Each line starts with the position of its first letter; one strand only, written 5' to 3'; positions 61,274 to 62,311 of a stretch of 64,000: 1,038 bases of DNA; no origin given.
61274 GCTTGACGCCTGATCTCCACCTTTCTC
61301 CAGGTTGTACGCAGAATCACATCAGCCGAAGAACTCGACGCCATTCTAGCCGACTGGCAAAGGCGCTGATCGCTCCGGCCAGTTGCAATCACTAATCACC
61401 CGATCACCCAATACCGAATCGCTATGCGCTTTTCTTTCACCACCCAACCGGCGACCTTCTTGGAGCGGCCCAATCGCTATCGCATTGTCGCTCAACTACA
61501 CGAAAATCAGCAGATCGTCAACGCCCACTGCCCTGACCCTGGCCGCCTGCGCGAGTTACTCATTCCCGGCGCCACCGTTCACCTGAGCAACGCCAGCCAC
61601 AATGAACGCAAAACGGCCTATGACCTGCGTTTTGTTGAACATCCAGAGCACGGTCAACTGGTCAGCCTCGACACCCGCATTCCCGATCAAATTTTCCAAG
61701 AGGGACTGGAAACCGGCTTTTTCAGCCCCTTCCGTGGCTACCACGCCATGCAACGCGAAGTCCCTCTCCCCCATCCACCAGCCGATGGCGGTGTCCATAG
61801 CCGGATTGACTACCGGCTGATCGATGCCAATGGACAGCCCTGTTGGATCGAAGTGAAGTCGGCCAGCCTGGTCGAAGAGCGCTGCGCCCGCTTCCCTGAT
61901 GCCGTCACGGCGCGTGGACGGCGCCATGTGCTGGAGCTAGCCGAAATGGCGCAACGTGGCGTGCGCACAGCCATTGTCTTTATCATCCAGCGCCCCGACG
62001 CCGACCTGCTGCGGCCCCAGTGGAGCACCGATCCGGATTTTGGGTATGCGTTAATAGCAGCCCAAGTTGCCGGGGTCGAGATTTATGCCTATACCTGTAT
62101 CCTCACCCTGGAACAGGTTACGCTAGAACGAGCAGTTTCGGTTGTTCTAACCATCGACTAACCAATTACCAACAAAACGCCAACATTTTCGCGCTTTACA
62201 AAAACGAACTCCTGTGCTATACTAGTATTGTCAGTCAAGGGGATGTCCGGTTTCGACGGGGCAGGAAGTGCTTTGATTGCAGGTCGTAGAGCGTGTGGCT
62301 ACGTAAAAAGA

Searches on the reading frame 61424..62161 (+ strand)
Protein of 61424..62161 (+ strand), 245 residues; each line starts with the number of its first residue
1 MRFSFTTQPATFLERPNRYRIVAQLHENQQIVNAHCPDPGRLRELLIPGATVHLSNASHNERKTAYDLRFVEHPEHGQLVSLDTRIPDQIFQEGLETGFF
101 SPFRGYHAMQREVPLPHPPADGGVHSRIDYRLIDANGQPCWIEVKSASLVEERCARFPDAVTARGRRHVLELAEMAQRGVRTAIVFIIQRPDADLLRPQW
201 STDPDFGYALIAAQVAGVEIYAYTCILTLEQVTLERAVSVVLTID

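Call 5: search_protein_families(library=pfam, proteins=[window:61424-62161:+], max_evalue=0.01)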
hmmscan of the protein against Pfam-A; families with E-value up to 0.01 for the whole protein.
window:61424-62161:+ (245 aa): 2 families
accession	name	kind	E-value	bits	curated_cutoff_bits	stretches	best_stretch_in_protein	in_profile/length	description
PF03749.19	SfsA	-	3.6e-39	134.2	22.8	1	86-230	2-137/138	Sugar fermentation stimulation protein RE domain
PF17746.7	SfsA_N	-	6.1e-17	61.9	25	1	13-81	1-62/63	SfsA N-terminal OB domain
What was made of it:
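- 61424..62161 (+): sfsA (DNA/RNA nuclease SfsA), intact. Pfam SfsA and SfsA_N (call 5).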

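Call 10: find_encoding_contigs(protein=window:61424-62161:+, flank=10000, max_places=10)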
Protein window:61424-62161:+ (245 aa): no gene with exactly this product is on record in the collection.

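Call 24: find_homologous_proteins(query=window:61424-62161:+)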
Query window:61424-62161:+ (245 aa): 883 proteins with E <= 0.001 among 1892 candidates; the best 120 are listed.
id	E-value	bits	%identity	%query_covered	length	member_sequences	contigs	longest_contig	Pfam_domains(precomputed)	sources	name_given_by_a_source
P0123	5.8e-163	558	100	100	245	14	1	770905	PF03749.20,PF17746.8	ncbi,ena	-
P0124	4.5e-148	509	90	100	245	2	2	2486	PF03749.20,PF17746.8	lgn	-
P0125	1.1e-140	485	86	100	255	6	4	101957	PF03749.20,PF17746.8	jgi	-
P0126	1.4e-140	485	86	100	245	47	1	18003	PF03749.20,PF17746.8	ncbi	-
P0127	2.6e-140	484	86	99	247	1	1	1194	PF03749.20,PF17746.8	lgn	-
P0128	2.9e-140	484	86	99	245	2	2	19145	PF03749.20,PF17746.8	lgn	-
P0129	4.9e-139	480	85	100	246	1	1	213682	PF03749.20,PF17746.8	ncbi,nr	ncbi:MAG: DNA/RNA nuclease SfsA [Caldilineaceae bacterium]|nr:DNA/RNA nuclease SfsA [Caldilineaceae 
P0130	3.1e-136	471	84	100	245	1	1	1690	PF03749.20,PF17746.8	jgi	jgi:sugar fermentation stimulation protein A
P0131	7.8e-134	463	81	100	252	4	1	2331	PF03749.20,PF17746.8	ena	-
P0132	3.6e-132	457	81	99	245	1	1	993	PF03749.20,PF17746.8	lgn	-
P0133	3.1e-128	444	80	100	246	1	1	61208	PF03749.20,PF17746.8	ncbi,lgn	-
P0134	3.8e-125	434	79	99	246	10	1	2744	PF03749.20,PF17746.8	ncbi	-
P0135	1.3e-109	383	71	99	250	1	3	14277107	PF03749.20,PF17746.8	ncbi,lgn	ncbi:MAG: DNA/RNA nuclease SfsA [Caldilineaceae bacterium]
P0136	6.7e-107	374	68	100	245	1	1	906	PF03749.20,PF17746.8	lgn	-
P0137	1.5e-102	360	67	99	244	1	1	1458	PF03749.20,PF17746.8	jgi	jgi:sugar fermentation stimulation protein A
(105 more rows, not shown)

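Call 25: find_encoding_contigs(protein=P0125, flank=10000, max_places=4)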
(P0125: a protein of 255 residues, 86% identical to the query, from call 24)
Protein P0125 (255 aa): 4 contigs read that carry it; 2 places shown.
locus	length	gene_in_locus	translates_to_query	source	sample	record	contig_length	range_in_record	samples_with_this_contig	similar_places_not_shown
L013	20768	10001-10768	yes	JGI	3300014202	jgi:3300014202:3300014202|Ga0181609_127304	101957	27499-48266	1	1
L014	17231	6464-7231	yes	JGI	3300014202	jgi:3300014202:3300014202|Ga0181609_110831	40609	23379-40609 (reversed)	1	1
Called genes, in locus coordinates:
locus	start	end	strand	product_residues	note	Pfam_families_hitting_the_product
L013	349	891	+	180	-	PF01252:Peptidase_A8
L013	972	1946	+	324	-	PF01479:S4, PF00849:PseudoU_synth_2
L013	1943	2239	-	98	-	PF05016:ParE_toxin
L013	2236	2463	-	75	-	PF09720:Unstab_antitox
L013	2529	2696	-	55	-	-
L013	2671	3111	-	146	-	PF01850:PIN, PF13470:PIN_3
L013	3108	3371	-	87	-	-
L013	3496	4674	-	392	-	-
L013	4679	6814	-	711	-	PF12770:CHAT, PF05729:NACHT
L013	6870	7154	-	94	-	-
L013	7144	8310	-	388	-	PF00962:A_deaminase, PF19326:AMP_deaminase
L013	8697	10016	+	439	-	-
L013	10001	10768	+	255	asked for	PF17746:SfsA_N, PF03749:SfsA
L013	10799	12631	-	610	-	PF17297:PEPCK_N, PF00821:PEPCK_GTP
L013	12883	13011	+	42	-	-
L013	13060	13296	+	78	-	-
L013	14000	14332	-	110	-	-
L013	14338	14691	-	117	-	PF05973:Gp49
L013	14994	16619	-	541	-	PF25919:BSH_CusB (faint), PF00364:Biotin_lipoyl (faint), PF25917:BSH_RND (weak), PF25984:BSH_YknX (faint), PF25990:Beta-barrel_YknX, PF26002:Beta-barrel_AprE (faint), PF25954:Beta-barrel_RND_2 (weak)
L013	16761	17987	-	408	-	PF12704:MacB_PCD, PF02687:FtsX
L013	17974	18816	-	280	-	PF00005:ABC_tran, PF02463:SMC_N, PF13304:AAA_21 (faint)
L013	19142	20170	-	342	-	PF00248:Aldo_ket_red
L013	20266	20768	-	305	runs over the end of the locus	PF00376:MerR, PF13411:MerR_1, PF06445:GyrI-like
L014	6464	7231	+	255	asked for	PF17746:SfsA_N, PF03749:SfsA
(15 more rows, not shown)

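Call 26: find_encoding_contigs(protein=P0129, flank=10000, max_places=4)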
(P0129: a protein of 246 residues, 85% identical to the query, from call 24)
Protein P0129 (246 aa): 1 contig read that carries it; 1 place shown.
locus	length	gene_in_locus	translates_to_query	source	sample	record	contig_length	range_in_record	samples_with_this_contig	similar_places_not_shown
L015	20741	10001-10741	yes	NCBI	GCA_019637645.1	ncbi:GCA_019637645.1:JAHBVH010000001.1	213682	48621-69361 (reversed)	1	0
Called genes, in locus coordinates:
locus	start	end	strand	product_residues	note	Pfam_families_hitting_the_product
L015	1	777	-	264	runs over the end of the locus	PF00977:His_biosynth, PF01207:Dus (faint), PF02581:TMP-TENI (faint), PF03060:NMO (weak)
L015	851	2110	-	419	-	PF00977:His_biosynth, PF01207:Dus (weak), PF00293:NUDIX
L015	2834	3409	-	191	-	PF00300:His_Phos_1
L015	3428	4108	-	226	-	PF00117:GATase, PF07685:GATase_3 (weak)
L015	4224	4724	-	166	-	-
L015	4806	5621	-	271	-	PF00795:CN_hydrolase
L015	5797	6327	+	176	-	PF01252:Peptidase_A8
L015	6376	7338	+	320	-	PF01479:S4, PF00849:PseudoU_synth_2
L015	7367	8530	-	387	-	PF00962:A_deaminase, PF19326:AMP_deaminase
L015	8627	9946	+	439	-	-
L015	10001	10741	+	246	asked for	PF17746:SfsA_N, PF03749:SfsA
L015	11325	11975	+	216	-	-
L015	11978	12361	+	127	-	-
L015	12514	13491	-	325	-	PF02779:Transket_pyr, PF02780:Transketolase_C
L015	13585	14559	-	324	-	PF00676:E1_dh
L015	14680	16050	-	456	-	PF00364:Biotin_lipoyl, PF02817:E3_binding, PF00198:2-oxoacid_dh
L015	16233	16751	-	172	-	PF25084:LbH_EIF2B (faint), PF25087:GMPPB_C (weak), PF00132:Hexapep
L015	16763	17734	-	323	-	-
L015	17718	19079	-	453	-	PF00206:Lyase_1, PF10397:ADSL_C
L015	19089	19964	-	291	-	PF00106:adh_short, PF08659:KR, PF13561:adh_short_C2, PF00106:adh_short, PF13561:adh_short_C2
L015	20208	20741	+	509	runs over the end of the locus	PF20154:LNT_N (weak), PF00795:CN_hydrolase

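Call 27: list_cluster_members(proteins=[P0123, P0126])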
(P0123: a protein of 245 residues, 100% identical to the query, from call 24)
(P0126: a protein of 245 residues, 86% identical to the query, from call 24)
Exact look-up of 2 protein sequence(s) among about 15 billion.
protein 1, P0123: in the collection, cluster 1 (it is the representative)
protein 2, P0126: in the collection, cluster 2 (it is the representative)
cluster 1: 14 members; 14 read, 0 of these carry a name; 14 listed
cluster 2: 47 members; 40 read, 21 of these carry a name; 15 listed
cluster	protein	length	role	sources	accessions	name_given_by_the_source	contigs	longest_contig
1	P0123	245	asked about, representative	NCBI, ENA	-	-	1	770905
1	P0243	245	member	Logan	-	-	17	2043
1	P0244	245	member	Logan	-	-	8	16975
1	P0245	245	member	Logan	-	-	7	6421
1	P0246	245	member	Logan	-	-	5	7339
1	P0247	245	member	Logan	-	-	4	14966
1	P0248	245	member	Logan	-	-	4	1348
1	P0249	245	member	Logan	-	-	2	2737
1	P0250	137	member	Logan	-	-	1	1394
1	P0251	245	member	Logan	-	-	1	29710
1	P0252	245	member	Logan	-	-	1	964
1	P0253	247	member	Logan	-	-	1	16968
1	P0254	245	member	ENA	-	-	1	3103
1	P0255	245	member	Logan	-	-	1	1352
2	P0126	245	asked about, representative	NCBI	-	-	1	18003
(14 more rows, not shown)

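Call 28: find_encoding_contigs(protein=P0251, flank=10000, max_places=4)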
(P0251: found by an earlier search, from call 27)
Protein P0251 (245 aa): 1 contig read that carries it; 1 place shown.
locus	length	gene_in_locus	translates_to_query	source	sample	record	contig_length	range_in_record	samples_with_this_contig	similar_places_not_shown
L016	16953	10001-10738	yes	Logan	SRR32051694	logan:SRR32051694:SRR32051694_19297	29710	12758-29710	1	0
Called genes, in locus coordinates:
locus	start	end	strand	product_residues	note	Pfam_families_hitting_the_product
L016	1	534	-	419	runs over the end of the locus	PF00977:His_biosynth, PF00293:NUDIX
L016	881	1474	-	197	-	PF00300:His_Phos_1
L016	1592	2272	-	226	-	PF00117:GATase, PF07685:GATase_3 (weak)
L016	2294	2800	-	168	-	PF04167:DUF402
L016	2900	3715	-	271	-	PF00795:CN_hydrolase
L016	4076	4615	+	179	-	PF01252:Peptidase_A8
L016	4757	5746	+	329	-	PF01479:S4, PF00849:PseudoU_synth_2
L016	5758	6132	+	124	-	PF18765:Polbeta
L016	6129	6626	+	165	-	PF20797:HepT-like_2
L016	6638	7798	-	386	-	PF00962:A_deaminase, PF19326:AMP_deaminase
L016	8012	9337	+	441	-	-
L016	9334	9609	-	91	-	PF05016:ParE_toxin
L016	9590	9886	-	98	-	PF02604:PhdYeFM_antitox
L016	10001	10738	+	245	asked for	PF17746:SfsA_N, PF03749:SfsA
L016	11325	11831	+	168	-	-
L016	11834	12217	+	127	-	-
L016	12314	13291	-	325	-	PF02779:Transket_pyr, PF02780:Transketolase_C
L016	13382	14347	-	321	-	PF00676:E1_dh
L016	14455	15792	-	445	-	PF00364:Biotin_lipoyl, PF02817:E3_binding, PF00198:2-oxoacid_dh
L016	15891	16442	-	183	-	PF25087:GMPPB_C (weak), PF00132:Hexapep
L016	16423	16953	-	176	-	?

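Call 44: search_protein_families(library=ncbifam, proteins=[L013:2671-3111:-, L013:3108-3371:-, L016:8012-9337:+, L016:6638-7798:-], max_evalue=0.01)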
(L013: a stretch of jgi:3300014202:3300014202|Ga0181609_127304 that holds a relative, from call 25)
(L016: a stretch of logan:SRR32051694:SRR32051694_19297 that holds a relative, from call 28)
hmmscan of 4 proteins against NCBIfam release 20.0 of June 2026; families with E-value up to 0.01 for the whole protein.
L013:2671-3111:- (146 aa): 1 family
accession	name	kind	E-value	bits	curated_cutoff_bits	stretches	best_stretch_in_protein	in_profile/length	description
TIGR00028.1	Mtu_PIN_fam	subfamily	8.4e-07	29.3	73.6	1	1-131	1-130/143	TA system VapC family ribonuclease toxin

L013:3108-3371:- (87 aa): 0 families

L016:8012-9337:+ (441 aa): 0 families

L016:6638-7798:- (386 aa): 12 families
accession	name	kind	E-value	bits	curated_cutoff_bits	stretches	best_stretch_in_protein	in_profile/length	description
NF006854.0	PRK09358.3-1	equivalog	1.1e-104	350.3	530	2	194-382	152-340/344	adenosine deaminase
TIGR01430.1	aden_deam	equivalog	1.6e-78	264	216.55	2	167-374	108-321/323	adenosine deaminase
NF006848.0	PRK09358.1-3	equivalog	7.7e-73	245.6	426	2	191-361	138-308/325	adenosine deaminase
NF006850.0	PRK09358.1-6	equivalog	5.8e-72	242.3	419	2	194-380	146-331/334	adenosine deaminase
NF006849.0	PRK09358.1-5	equivalog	1.4e-57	195.4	494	2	190-383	148-344/350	adenosine deaminase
NF006847.0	PRK09358.1-2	equivalog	5.8e-54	183.3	412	2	201-375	166-351/364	adenosine deaminase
NF006846.0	PRK09358.1-1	equivalog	4.1e-47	160.8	459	2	194-359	149-313/333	adenosine deaminase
NF006856.0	PRK09358.3-3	equivalog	6.8e-22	78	510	1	214-340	166-292/316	adenosine deaminase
NF006859.0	PRK09358.3-6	equivalog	1.6e-13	50.5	549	1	214-331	155-272/299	adenosine deaminase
TIGR01431.1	adm_rel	subfamily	1.6e-11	43.7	315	1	256-352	344-440/479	adenosine deaminase-related growth factor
TIGR01429.1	AMP_deaminase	equivalog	5.9e-09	35.2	726.3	1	238-373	439-573/611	AMP deaminase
NF041744.1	RdrB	equivalog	0.00035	19.2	800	0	318-341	795-818/850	antiviral RADAR system adenosine deaminase RdrB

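Call 60: find_encoding_contigs(protein=P0247, flank=10000, max_places=4)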
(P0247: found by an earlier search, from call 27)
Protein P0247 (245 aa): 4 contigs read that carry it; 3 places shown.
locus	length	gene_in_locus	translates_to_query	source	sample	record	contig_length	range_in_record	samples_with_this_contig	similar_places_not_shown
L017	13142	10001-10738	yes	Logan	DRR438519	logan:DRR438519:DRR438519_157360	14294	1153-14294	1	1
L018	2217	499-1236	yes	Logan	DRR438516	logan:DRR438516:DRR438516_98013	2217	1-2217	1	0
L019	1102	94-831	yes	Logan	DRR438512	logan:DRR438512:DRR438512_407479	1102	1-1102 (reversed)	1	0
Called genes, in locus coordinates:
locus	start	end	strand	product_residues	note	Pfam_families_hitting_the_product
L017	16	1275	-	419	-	PF00977:His_biosynth, PF01207:Dus (faint), PF00293:NUDIX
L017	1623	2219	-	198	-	PF00300:His_Phos_1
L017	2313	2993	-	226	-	PF00117:GATase, PF07685:GATase_3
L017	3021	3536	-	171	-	PF04167:DUF402 (weak)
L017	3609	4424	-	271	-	PF00795:CN_hydrolase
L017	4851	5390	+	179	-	PF01252:Peptidase_A8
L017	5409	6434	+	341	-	PF01479:S4, PF00849:PseudoU_synth_2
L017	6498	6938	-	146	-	PF01850:PIN, PF13470:PIN_3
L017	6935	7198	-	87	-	-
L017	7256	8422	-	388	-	PF00962:A_deaminase, PF19326:AMP_deaminase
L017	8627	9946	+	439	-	-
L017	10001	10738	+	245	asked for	PF17746:SfsA_N, PF03749:SfsA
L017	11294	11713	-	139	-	-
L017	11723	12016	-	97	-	PF09907:HigB_toxin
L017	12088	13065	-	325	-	PF02779:Transket_pyr, PF02780:Transketolase_C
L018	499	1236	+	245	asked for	PF17746:SfsA_N, PF03749:SfsA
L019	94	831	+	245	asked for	PF17746:SfsA_N, PF03749:SfsA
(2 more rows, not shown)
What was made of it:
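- On VapBC type II TA operon: L013 and L017 have the same two-gene arrangement (calls 25, 60).
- Tried and rejected: The native vapBC context came from Logan contig L017 instead (call 60).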
